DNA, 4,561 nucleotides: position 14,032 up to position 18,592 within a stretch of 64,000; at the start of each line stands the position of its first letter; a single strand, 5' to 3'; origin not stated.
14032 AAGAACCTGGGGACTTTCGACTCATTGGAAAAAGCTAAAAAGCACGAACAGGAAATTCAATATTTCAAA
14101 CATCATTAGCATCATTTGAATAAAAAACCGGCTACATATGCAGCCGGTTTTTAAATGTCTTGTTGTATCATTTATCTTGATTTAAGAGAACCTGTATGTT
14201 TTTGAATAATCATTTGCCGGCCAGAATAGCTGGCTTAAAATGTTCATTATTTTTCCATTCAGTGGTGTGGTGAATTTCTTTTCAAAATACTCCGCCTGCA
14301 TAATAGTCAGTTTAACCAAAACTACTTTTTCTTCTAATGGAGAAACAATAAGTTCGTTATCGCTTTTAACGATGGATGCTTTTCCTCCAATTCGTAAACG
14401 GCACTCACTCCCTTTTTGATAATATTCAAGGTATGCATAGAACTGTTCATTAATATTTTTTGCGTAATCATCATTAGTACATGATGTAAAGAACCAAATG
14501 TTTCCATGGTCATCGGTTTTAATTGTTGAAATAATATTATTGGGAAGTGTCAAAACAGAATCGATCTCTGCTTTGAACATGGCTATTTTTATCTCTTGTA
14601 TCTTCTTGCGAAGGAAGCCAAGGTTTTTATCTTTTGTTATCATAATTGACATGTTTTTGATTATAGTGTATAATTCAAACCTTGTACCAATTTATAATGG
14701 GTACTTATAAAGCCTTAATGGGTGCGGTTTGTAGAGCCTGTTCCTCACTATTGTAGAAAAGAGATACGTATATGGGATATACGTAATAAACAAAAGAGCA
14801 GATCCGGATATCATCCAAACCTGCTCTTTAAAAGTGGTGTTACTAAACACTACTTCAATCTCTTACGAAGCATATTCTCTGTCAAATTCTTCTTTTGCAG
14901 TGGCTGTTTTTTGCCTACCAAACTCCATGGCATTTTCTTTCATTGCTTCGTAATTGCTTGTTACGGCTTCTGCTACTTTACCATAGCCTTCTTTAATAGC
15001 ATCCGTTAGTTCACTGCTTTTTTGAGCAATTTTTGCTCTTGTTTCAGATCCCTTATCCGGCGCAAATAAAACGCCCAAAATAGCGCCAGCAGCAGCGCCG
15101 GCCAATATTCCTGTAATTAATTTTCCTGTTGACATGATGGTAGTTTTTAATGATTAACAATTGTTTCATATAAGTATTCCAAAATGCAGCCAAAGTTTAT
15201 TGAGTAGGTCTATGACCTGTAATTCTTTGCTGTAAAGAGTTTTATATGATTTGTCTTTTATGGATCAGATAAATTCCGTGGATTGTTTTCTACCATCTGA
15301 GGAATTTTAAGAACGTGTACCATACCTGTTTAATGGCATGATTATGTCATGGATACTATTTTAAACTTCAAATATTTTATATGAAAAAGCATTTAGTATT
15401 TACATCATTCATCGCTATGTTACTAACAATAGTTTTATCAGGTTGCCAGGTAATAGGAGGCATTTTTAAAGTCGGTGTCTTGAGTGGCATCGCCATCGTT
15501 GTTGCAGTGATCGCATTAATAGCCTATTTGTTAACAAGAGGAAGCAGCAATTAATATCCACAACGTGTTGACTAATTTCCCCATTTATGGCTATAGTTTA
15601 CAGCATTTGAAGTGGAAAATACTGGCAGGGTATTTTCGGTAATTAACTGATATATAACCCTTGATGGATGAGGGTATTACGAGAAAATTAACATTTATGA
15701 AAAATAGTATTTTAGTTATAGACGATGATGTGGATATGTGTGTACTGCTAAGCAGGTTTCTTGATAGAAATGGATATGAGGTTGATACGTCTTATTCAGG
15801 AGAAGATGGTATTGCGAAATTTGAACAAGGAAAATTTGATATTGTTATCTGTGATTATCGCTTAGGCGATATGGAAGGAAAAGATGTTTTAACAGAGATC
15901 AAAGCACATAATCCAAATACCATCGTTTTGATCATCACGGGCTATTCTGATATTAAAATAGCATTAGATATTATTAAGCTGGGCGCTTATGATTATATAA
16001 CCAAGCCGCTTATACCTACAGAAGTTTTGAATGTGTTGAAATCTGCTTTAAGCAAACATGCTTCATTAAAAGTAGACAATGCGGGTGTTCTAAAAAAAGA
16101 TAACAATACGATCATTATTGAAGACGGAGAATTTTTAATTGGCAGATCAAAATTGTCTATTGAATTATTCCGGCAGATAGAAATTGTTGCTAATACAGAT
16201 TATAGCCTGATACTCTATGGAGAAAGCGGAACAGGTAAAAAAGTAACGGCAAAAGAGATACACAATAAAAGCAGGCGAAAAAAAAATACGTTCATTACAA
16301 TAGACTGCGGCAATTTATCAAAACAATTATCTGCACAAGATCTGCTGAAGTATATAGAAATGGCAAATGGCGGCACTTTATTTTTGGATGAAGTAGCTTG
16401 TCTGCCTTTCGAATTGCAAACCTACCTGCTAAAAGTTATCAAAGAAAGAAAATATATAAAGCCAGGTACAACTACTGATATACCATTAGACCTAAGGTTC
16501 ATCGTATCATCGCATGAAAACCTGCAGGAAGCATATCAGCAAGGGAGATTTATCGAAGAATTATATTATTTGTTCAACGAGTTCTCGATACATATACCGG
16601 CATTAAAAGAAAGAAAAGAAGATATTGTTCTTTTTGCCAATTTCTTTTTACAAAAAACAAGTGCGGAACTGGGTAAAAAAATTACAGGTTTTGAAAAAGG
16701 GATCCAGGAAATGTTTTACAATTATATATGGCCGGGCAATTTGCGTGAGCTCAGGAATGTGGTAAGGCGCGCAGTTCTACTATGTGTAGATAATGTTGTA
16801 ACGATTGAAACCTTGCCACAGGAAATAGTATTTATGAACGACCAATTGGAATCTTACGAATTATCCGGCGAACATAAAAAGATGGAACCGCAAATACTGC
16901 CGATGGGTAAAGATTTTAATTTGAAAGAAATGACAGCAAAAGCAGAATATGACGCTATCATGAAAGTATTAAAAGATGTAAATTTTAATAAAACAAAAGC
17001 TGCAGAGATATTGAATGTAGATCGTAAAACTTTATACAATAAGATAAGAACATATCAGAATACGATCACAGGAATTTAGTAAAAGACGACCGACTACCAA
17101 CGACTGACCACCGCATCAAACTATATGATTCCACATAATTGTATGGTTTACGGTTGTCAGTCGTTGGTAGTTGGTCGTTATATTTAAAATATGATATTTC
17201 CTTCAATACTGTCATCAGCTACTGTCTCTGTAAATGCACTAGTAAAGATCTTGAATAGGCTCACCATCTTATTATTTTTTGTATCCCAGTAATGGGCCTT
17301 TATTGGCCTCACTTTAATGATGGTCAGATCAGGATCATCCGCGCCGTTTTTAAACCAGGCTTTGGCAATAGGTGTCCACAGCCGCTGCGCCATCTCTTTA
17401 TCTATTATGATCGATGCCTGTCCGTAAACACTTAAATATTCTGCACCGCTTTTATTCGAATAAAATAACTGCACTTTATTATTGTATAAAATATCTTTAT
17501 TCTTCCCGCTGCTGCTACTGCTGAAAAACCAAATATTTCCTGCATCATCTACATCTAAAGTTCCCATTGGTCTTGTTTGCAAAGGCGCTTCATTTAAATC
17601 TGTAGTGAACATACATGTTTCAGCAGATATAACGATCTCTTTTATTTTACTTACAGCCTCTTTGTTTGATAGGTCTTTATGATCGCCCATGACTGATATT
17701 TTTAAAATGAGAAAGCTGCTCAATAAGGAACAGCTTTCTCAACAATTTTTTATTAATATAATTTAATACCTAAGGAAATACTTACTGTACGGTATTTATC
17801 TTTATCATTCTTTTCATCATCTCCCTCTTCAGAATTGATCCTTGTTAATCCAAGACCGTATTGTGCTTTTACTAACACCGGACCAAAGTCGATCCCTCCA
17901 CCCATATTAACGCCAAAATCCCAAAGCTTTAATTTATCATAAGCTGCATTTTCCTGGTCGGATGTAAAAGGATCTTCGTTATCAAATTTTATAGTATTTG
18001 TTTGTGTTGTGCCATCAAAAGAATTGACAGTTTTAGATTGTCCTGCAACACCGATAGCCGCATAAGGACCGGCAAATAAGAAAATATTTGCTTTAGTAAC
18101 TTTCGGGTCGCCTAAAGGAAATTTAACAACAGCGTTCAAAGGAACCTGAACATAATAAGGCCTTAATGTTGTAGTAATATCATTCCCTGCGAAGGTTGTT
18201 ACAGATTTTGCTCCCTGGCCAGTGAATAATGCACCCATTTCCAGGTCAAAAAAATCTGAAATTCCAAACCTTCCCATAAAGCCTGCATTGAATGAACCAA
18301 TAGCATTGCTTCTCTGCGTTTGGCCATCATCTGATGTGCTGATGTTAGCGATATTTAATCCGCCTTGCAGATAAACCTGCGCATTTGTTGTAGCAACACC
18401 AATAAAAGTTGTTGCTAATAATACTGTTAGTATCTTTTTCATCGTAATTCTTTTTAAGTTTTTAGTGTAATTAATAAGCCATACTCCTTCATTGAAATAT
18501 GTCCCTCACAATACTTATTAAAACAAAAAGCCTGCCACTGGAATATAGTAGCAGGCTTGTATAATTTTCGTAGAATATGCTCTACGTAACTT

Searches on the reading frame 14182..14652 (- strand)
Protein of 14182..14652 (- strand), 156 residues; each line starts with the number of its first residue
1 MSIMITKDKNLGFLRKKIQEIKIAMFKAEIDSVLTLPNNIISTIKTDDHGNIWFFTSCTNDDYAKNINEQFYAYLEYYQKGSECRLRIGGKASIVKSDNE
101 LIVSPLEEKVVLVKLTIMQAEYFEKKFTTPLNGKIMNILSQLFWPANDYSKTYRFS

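Call 10: search_protein_families(library=pfam, proteins=[window:14182-14652:-], max_evalue=0.001)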
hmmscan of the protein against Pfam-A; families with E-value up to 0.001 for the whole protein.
window:14182-14652:- (156 aa): 1 family
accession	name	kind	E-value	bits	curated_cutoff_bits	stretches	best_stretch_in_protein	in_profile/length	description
PF16242.11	Pyrid_ox_like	-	1.8e-07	31.2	28.8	1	14-98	6-88/149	Pyridoxamine 5'-phosphate oxidase like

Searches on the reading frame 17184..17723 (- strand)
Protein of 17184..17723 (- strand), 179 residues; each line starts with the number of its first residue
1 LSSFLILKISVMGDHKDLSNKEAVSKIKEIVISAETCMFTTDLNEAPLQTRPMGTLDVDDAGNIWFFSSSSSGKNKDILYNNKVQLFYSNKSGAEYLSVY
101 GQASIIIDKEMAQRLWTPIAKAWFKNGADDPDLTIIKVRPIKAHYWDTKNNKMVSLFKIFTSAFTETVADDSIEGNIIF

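Call 9: search_protein_families(library=pfam, proteins=[window:17184-17723:-], max_evalue=0.001)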
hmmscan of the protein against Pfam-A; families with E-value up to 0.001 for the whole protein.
window:17184-17723:- (179 aa): 2 families
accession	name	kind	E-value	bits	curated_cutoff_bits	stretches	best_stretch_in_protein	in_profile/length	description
PF16242.11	Pyrid_ox_like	-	2.5e-43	147.6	28.8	1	22-167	1-146/149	Pyridoxamine 5'-phosphate oxidase like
PF01243.27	PNPOx_N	-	3.1e-12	47.4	28.1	1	26-146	4-119/120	Pyridoxamine 5'-phosphate oxidase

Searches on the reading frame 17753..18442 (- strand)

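Call 9: search_protein_families(library=pfam, proteins=[window:17753-18442:-], max_evalue=0.001)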
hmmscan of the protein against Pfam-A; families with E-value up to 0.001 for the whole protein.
window:17753-18442:- (229 aa): 2 families
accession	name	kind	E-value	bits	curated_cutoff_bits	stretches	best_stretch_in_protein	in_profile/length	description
PF13568.12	OMP_b-brl_2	-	3.7e-14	53.6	27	1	21-202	9-173/175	Outer membrane protein beta-barrel domain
PF13505.12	OMP_b-brl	-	1.3e-10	42.1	28.7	1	7-147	2-124/175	Outer membrane protein beta-barrel domain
